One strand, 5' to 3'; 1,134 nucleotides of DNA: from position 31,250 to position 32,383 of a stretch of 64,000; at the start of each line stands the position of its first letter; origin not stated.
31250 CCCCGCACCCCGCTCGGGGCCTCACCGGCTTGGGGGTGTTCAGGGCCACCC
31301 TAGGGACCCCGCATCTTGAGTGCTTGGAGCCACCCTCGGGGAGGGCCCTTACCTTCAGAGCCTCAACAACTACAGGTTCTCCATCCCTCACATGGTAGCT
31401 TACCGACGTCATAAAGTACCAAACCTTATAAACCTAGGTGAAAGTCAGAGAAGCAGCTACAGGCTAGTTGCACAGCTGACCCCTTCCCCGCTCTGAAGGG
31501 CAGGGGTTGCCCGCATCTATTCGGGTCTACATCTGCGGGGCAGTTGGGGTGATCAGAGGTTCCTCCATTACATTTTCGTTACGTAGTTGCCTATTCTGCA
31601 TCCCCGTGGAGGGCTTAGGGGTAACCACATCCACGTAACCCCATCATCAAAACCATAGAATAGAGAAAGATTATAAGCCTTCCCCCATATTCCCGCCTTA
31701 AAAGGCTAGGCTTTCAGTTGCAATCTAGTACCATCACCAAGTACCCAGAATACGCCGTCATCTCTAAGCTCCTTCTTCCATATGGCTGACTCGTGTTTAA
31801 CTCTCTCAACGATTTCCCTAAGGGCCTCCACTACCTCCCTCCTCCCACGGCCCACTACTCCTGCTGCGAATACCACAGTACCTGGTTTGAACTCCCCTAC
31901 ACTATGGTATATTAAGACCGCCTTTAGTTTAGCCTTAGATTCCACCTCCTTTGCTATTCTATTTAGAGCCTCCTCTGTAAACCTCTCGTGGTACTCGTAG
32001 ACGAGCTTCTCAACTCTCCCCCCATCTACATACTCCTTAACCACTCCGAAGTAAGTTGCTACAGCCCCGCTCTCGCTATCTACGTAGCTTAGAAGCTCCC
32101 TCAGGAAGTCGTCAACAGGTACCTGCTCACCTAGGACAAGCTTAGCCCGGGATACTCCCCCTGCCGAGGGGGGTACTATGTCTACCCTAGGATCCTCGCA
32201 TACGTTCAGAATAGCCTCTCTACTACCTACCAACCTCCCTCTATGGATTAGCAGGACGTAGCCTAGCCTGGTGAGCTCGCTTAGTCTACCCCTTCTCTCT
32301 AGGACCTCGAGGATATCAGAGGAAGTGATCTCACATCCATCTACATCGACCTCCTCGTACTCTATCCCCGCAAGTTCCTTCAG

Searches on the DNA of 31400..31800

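Call 15: search_rna_families(source=window, start=31400, end=31800, threshold=evalue, max_evalue=10)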
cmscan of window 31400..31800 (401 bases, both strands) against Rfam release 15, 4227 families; matches with E-value up to 10: 5.
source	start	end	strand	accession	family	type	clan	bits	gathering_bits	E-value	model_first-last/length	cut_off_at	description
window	31463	31565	-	RF00062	HgcC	Gene;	-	22.1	50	0.0043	1-130/130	no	HgcC family RNA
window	31424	31498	-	RF03438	mir-1956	Gene; miRNA;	-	15.7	95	4.3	1-65/65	no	mir-1956 microRNA precursor family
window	31709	31770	-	RF00283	SCARNA18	Gene; snRNA; snoRNA; scaRNA;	-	14.6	40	2.1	1-83/83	no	small Cajal body-specific RNA 18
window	31485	31627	-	RF02656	sot0042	Gene; sRNA;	-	11.2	88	1.4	1-174/174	no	Sense overlapping transcript RNA 0042 (sot)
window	31625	31671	-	RF01210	snoU13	Gene; snRNA; snoRNA; CD-box;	CL00081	11.2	46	7.5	1-104/104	no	Small nucleolar RNA U13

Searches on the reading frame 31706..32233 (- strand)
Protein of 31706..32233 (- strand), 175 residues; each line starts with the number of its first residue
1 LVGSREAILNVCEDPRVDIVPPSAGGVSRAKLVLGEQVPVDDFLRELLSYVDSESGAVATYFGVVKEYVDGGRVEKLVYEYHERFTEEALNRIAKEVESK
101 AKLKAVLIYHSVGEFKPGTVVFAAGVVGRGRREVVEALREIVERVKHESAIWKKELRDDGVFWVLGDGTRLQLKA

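Call 49: search_protein_families(library=pfam, proteins=[window:31706-32233:-])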
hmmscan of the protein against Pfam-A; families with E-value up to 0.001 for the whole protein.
window:31706-32233:- (175 aa): 1 family
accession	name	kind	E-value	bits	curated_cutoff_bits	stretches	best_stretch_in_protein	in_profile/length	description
PF02391.22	MoaE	-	1.3e-22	80.5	23.4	1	42-148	10-114/114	MoaE protein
